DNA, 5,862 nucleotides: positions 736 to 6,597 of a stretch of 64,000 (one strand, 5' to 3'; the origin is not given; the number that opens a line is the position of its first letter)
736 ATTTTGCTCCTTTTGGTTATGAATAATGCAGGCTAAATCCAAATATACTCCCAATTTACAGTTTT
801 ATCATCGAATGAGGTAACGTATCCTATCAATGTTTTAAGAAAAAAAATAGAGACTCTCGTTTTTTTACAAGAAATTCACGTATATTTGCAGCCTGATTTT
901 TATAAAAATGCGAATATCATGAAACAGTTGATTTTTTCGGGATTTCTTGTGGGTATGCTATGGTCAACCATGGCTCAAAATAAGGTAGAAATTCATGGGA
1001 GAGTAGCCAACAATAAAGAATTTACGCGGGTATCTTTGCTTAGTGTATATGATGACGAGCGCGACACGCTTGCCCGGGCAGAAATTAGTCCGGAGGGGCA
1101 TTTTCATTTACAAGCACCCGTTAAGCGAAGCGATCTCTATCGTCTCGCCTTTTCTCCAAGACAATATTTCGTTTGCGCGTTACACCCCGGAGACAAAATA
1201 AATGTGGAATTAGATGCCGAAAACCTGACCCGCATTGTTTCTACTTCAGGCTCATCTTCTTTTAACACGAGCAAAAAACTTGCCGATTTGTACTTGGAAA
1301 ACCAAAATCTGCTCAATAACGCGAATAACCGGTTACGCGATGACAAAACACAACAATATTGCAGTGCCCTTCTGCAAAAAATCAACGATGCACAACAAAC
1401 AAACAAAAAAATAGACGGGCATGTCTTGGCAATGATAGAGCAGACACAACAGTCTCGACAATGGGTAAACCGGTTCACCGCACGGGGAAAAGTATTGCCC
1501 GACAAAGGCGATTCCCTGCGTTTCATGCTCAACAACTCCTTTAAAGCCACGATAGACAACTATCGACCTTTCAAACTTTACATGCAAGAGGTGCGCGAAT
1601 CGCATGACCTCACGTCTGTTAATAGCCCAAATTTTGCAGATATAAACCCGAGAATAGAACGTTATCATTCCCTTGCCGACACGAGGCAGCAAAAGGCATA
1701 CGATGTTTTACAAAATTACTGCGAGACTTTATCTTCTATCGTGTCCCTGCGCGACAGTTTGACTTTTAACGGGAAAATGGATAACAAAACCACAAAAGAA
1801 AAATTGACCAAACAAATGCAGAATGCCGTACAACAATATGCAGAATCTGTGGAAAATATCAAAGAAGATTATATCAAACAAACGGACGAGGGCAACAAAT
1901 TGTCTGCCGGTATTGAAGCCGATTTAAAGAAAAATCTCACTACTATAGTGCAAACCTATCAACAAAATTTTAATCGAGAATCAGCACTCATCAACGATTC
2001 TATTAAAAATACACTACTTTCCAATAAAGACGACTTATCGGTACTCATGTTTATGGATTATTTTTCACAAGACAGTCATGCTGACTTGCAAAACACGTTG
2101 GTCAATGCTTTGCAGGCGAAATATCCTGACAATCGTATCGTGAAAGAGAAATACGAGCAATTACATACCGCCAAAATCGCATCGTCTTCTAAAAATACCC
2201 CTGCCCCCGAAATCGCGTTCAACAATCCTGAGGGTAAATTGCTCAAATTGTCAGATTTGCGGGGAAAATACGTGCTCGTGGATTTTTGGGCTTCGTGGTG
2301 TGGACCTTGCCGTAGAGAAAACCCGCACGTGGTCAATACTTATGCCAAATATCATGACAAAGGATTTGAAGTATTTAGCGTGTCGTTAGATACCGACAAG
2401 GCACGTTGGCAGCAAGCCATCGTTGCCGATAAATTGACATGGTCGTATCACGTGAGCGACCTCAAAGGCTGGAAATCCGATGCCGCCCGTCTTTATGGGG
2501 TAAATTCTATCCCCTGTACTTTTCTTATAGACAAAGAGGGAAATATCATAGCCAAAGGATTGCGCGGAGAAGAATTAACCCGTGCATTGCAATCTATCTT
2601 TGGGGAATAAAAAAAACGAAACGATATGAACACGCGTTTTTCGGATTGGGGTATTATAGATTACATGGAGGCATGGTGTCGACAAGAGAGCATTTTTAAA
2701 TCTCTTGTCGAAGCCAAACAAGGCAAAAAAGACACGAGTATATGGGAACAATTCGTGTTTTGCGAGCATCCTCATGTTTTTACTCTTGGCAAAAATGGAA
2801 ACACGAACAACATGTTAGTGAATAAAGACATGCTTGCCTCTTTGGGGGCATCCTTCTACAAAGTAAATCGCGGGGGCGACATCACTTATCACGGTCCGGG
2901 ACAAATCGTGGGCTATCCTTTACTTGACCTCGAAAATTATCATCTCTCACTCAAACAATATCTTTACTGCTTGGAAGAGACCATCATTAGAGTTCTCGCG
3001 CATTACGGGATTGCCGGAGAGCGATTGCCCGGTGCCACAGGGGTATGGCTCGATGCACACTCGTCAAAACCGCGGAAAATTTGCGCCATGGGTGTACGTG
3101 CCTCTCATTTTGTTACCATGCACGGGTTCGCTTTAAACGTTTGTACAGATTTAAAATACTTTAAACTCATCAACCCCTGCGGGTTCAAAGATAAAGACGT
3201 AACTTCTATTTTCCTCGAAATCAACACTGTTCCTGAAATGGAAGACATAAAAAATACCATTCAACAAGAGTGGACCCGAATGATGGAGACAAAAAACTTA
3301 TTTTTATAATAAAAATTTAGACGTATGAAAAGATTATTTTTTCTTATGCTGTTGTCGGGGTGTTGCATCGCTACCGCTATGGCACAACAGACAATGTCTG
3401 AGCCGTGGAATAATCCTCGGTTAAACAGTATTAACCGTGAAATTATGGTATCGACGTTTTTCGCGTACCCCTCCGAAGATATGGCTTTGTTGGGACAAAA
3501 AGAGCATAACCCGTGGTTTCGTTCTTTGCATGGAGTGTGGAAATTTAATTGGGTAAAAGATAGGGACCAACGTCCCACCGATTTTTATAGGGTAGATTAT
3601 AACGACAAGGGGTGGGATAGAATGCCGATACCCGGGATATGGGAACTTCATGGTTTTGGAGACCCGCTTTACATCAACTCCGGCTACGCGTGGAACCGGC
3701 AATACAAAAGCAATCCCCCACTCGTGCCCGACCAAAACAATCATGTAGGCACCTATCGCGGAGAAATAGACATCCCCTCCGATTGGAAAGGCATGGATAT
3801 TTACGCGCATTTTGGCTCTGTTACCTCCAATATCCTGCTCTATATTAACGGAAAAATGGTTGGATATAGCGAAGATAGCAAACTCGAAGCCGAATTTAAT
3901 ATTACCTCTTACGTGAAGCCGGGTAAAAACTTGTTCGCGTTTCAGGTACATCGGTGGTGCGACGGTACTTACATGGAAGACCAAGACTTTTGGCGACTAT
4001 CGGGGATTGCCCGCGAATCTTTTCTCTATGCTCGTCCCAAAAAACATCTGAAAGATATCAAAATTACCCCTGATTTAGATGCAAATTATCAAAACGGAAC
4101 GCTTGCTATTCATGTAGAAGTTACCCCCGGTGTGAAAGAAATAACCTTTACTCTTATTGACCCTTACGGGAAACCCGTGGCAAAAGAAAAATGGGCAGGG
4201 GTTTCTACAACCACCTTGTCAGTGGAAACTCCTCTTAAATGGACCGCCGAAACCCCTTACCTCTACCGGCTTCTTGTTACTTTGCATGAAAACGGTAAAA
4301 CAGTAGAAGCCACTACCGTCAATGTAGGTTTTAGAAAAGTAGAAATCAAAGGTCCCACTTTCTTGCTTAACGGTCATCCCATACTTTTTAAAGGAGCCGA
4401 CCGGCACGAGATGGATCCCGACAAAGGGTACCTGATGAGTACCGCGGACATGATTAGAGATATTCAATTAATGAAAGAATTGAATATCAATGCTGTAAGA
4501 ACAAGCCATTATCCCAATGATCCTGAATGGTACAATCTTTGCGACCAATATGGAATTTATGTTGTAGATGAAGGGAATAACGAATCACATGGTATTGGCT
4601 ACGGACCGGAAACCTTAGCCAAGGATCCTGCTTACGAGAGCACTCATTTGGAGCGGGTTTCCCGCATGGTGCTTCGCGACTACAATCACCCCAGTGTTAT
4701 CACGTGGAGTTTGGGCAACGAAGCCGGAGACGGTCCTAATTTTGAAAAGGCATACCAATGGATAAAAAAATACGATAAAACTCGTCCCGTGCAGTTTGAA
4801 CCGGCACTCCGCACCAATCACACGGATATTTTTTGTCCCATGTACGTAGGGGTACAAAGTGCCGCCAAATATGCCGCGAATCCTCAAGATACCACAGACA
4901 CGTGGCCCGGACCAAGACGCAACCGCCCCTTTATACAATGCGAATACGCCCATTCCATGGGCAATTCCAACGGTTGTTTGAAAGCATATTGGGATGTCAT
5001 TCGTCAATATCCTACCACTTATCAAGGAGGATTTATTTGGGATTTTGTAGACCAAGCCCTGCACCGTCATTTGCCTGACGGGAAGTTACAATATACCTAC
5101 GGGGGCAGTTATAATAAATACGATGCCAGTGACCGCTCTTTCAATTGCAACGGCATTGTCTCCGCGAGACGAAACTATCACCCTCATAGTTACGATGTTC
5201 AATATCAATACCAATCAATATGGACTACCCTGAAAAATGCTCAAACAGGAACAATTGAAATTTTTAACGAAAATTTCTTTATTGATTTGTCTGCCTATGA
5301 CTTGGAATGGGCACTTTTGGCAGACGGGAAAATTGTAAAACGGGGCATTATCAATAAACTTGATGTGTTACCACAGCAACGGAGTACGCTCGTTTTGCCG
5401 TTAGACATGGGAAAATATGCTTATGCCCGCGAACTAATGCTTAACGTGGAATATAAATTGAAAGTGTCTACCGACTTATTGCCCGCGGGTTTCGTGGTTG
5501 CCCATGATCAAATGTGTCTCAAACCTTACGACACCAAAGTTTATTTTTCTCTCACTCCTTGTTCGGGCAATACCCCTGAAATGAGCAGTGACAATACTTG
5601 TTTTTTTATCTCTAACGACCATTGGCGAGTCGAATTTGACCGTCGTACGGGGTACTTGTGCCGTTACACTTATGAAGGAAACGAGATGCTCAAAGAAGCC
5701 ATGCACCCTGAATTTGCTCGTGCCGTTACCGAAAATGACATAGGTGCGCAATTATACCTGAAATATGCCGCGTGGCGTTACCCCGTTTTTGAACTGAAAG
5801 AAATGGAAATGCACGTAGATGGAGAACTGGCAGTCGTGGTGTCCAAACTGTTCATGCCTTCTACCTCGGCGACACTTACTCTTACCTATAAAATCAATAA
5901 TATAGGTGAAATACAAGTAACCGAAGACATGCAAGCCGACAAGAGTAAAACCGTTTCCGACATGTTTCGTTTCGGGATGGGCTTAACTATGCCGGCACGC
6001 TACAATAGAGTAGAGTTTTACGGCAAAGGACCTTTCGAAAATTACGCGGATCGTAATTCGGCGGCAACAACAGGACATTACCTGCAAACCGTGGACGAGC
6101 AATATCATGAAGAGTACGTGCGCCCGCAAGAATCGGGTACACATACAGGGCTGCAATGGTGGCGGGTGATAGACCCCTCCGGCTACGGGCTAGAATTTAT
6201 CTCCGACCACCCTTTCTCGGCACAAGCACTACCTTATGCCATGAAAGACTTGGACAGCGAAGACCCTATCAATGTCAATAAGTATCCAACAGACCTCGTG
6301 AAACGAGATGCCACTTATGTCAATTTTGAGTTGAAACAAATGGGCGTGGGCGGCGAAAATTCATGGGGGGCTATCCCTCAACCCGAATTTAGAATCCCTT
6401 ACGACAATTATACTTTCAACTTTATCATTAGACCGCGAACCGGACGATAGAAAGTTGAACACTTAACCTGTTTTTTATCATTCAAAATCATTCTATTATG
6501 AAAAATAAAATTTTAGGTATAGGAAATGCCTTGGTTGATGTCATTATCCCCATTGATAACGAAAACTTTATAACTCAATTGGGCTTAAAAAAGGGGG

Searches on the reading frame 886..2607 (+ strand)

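Call 63: search_protein_families(library=pfam, proteins=[window:886-2607:+], max_evalue=0.00001)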
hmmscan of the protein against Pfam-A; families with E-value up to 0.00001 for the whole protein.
window:886-2607:+ (574 aa): 5 families
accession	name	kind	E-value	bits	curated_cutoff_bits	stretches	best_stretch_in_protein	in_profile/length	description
PF00578.27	AhpC-TSA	-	3.8e-21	75.7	26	1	438-555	3-122/124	AhpC/TSA family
PF08534.16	Redoxin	-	3.4e-20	72.8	26.6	1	437-563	3-137/148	Redoxin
PF13905.12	Thioredoxin_8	-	1.9e-18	67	27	1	460-554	1-94/94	Thioredoxin-like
PF00085.26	Thioredoxin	-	2.5e-09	37.5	23.5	1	461-506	19-61/103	Thioredoxin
PF13098.12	Thioredoxin_2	-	7.5e-09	36.3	27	1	459-556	4-89/104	Thioredoxin-like domain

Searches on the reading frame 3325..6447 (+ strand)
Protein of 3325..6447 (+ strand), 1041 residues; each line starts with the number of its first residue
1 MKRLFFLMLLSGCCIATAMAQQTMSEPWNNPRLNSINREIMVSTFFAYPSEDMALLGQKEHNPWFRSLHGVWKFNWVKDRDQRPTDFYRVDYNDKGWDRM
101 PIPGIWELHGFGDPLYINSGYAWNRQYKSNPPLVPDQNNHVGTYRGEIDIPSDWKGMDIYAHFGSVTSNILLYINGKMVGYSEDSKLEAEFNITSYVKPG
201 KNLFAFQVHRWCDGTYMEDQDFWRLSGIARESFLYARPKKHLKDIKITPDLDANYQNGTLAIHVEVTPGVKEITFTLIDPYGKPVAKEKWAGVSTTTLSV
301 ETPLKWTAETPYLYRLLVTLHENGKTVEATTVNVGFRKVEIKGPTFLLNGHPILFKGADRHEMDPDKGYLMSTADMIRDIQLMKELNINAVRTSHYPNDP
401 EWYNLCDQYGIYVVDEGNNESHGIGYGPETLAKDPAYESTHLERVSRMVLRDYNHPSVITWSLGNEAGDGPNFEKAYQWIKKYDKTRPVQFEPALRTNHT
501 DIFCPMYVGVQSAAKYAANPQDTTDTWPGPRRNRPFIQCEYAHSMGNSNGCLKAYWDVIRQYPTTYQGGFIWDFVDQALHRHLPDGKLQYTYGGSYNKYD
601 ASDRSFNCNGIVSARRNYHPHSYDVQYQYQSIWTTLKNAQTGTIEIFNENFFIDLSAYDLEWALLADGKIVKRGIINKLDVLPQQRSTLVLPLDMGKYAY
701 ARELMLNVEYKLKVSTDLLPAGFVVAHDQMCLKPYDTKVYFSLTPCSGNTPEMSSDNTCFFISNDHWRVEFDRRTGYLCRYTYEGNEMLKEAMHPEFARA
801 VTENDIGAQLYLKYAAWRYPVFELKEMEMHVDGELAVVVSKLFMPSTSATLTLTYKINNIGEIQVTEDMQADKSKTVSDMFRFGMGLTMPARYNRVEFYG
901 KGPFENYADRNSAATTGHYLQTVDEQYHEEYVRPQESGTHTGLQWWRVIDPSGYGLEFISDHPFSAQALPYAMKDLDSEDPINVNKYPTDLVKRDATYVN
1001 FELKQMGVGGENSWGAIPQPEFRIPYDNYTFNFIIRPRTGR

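Call 63: search_protein_families(library=pfam, proteins=[window:3325-6447:+], max_evalue=0.00001)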
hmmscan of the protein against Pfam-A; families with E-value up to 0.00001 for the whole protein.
window:3325-6447:+ (1041 aa): 5 families
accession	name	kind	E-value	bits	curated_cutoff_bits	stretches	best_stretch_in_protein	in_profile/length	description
PF02836.23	Glyco_hydro_2_C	-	7.6e-90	301.5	21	1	339-632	1-300/302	Glycosyl hydrolases family 2, TIM barrel domain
PF02929.23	Bgal_small_N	-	4e-64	217.1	25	1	764-1035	2-248/248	Beta galactosidase small chain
PF02837.24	Glyco_hydro_2_N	-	9.6e-31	107.4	28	1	65-238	1-169/169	Glycosyl hydrolases family 2, sugar binding domain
PF16353.11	LacZ_4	-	2e-22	79.7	27.3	1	644-732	1-86/87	Beta-galactosidase, domain 4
PF00703.27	Glyco_hydro_2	-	1.9e-15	58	23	1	241-337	2-109/109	Glycosyl hydrolases family 2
